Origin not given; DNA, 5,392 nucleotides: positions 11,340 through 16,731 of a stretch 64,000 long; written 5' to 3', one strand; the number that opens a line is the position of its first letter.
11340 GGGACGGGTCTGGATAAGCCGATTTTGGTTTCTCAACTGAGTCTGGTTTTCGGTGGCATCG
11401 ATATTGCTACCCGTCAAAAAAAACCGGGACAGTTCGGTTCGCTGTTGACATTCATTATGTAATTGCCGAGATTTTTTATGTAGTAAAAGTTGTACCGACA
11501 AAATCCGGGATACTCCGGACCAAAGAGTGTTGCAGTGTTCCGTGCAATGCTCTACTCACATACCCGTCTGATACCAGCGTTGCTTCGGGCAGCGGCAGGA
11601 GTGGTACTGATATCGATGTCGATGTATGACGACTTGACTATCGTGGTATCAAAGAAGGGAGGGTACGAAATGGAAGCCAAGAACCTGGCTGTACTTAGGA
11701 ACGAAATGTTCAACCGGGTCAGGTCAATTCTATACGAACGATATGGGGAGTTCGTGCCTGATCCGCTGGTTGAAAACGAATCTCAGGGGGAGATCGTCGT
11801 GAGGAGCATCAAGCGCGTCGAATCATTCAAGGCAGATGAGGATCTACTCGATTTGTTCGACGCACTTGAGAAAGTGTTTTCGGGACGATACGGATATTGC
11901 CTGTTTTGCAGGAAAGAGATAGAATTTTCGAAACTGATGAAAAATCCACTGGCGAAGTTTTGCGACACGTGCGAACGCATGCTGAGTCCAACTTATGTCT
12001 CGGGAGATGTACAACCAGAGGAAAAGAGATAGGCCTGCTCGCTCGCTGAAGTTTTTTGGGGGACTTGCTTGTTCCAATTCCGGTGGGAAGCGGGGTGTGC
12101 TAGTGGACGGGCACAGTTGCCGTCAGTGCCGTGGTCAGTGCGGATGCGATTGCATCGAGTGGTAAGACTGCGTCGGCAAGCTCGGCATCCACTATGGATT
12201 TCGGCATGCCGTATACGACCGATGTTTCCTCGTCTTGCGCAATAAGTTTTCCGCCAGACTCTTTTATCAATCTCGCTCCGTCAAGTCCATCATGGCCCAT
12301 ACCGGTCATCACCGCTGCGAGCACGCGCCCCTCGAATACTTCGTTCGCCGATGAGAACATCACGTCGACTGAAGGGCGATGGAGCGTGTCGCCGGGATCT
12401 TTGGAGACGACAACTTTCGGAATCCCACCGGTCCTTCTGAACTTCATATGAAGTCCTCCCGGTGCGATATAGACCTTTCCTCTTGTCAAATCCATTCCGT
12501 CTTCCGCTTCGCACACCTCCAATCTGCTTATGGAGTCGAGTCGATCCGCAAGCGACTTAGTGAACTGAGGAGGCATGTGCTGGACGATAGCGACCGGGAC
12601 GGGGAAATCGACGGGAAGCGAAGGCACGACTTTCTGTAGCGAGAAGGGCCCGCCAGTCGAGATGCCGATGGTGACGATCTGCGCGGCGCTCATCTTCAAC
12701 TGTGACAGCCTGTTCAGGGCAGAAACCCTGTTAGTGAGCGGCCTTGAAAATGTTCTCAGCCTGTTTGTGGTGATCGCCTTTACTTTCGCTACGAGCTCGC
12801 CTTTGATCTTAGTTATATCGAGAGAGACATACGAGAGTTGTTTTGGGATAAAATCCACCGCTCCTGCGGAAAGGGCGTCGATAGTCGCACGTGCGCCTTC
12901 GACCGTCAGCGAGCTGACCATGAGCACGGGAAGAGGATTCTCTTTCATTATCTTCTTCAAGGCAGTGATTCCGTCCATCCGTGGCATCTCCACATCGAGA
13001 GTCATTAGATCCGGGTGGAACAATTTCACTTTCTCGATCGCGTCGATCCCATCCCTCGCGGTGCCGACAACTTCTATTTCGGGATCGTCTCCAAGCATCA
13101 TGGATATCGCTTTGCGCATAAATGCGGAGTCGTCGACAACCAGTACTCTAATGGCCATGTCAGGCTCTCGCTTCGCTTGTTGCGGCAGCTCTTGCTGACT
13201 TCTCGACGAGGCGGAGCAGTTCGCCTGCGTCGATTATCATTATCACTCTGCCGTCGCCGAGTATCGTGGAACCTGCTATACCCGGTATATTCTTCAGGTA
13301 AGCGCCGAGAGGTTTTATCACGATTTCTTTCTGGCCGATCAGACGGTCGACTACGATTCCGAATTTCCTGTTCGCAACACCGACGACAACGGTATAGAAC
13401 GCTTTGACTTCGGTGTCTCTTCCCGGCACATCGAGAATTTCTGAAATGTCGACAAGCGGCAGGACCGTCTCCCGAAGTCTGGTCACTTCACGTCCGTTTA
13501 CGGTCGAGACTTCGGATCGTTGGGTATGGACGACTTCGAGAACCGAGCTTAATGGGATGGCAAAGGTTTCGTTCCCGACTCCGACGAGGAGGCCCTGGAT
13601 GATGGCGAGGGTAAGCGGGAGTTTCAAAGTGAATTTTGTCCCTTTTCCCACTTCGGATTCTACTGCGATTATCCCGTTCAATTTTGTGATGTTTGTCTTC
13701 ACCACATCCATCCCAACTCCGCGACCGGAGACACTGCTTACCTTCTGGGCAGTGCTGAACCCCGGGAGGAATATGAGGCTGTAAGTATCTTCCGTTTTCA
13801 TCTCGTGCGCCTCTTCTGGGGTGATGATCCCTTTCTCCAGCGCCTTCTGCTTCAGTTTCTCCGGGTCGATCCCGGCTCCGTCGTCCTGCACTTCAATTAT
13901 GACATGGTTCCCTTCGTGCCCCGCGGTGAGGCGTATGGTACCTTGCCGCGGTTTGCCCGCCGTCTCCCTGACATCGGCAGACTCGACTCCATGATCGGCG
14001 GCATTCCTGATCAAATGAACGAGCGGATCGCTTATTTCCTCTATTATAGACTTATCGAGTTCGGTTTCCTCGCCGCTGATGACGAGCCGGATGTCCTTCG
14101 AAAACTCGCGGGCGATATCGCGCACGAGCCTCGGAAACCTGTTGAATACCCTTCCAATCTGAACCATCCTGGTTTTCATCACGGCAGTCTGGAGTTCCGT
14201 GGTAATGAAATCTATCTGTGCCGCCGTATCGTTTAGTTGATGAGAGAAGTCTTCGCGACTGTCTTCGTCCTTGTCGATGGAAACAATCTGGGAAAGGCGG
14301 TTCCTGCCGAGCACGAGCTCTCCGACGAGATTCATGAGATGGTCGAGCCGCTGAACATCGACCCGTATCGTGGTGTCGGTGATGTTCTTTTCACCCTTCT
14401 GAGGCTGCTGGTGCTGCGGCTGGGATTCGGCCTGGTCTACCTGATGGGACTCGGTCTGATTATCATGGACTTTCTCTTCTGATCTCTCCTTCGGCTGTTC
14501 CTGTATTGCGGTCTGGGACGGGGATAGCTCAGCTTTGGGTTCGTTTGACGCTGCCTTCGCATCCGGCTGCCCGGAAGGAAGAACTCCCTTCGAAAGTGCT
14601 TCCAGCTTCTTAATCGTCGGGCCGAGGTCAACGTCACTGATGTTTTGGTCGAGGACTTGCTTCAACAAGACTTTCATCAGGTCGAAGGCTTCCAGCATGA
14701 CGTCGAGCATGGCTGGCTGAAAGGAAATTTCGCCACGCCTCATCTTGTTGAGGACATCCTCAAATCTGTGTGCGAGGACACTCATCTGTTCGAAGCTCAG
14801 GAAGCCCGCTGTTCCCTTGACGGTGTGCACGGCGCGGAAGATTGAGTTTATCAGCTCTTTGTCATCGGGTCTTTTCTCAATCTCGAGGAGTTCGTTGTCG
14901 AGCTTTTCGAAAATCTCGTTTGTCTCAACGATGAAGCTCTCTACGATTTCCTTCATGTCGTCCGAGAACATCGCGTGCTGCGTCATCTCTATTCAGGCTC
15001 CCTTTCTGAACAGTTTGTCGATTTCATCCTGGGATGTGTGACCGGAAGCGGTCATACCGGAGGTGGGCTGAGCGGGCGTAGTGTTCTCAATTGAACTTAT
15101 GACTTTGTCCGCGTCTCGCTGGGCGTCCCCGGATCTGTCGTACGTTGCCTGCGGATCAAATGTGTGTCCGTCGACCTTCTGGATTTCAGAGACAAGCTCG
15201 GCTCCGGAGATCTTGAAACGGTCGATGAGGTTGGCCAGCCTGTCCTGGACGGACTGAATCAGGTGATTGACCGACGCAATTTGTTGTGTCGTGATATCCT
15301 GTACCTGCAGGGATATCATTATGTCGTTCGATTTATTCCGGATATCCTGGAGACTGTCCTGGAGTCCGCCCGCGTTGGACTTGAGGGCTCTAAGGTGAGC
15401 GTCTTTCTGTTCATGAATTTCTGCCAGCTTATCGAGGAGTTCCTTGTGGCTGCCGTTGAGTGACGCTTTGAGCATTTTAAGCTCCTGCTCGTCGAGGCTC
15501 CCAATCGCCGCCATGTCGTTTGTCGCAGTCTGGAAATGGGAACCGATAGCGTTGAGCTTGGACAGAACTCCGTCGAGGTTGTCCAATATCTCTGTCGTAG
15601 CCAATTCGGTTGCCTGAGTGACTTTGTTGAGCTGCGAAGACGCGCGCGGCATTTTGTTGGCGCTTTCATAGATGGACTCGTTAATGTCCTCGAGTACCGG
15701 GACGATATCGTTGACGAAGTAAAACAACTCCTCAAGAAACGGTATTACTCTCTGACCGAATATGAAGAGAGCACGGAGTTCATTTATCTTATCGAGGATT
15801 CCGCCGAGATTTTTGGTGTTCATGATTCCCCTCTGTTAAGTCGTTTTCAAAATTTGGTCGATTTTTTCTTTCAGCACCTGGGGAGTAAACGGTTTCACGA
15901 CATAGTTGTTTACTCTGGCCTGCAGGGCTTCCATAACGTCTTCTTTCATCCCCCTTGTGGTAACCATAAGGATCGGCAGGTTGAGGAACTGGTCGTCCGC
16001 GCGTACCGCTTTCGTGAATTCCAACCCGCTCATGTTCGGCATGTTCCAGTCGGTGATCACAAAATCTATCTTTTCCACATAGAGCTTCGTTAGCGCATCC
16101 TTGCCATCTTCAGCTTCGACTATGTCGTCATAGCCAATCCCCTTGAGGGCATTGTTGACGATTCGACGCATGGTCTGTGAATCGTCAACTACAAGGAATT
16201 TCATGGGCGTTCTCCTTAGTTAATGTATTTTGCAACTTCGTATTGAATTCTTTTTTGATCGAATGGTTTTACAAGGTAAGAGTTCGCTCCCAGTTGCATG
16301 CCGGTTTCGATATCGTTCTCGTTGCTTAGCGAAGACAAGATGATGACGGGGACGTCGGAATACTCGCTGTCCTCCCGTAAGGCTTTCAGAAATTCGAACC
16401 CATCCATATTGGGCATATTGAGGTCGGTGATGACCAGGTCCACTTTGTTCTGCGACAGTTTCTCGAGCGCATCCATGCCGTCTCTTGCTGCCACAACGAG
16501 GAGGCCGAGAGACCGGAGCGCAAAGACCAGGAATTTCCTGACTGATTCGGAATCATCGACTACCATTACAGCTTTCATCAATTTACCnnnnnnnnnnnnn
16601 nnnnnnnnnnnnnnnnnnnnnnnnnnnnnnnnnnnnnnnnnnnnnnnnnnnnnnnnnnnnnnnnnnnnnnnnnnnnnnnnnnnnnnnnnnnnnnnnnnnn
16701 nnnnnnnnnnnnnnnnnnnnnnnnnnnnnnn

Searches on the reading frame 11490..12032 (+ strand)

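Call 17: search_protein_families(library=pfam, proteins=[window:11490-12032:+], max_evalue=0.01)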
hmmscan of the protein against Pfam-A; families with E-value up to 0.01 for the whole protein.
window:11490-12032:+ (180 aa): 1 family
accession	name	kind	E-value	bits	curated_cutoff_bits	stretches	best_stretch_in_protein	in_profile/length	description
PF01258.23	zf-dskA_traR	-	0.00075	19.9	24.9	1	132-162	1-31/36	Prokaryotic dksA/traR C4-type zinc finger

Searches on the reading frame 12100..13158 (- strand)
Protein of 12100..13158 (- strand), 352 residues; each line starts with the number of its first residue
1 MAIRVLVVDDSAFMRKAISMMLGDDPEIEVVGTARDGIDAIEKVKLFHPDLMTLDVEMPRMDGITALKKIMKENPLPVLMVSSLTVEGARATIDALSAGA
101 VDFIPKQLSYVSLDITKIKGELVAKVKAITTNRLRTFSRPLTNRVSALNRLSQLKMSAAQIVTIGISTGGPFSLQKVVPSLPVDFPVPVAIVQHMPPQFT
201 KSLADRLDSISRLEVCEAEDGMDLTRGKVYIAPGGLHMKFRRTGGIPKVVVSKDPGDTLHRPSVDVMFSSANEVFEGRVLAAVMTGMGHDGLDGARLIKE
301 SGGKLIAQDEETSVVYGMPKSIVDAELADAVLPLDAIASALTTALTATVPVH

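Call 18: search_protein_families(library=pfam, proteins=[window:12100-13158:-], max_evalue=0.0001)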
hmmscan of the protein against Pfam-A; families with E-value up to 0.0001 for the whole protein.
window:12100-13158:- (352 aa): 2 families
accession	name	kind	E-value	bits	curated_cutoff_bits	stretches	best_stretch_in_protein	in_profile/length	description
PF01339.22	CheB_methylest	-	1.7e-64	217.2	24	1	162-341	1-174/174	CheB methylesterase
PF00072.30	Response_reg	-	2.7e-22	79.5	30.2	1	5-109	1-102/111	Response regulator receiver domain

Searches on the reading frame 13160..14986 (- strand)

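Call 18: search_protein_families(library=pfam, proteins=[window:13160-14986:-], max_evalue=0.0001)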
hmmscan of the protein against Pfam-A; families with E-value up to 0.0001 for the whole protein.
window:13160-14986:- (608 aa): 4 families
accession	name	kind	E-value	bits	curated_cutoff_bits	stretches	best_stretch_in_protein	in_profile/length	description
PF01584.24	CheW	-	9.2e-29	100.3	23.5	1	464-593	1-136/138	CheW-like domain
PF02518.31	HATPase_c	-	6.3e-21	75.3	26.4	1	320-459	4-110/111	Histidine kinase-, DNA gyrase B-, and HSP90-like ATPase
PF02895.20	H-kinase_dim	-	4e-20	72.5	23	1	205-272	2-68/68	Signal transducing histidine kinase, homodimeric domain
PF01627.28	Hpt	-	1.1e-14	54.8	24.6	1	13-103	1-73/84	Hpt domain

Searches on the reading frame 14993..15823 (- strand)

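Call 18: search_protein_families(library=pfam, proteins=[window:14993-15823:-], max_evalue=0.0001)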
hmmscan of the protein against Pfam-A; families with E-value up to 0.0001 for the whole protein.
window:14993-15823:- (276 aa): 1 family
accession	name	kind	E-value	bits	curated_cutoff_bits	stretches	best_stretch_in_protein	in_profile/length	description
PF04344.18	CheZ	-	2.1e-08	34.7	30.7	1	48-244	24-200/203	Chemotaxis phosphatase, CheZ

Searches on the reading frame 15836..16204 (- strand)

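Call 18: search_protein_families(library=pfam, proteins=[window:15836-16204:-], max_evalue=0.0001)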
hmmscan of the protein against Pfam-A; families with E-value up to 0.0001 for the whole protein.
window:15836-16204:- (122 aa): 1 family
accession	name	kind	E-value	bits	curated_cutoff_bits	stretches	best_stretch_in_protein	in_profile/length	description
PF00072.30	Response_reg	-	1.7e-29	102.6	30.2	1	4-115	2-110/111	Response regulator receiver domain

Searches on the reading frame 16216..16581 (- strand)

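Call 18: search_protein_families(library=pfam, proteins=[window:16216-16581:-], max_evalue=0.0001)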
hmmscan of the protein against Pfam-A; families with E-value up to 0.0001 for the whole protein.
window:16216-16581:- (121 aa): 1 family
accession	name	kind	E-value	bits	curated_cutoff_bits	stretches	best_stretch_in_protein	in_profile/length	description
PF00072.30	Response_reg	-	4.7e-31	107.7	30.2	1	5-114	1-108/111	Response regulator receiver domain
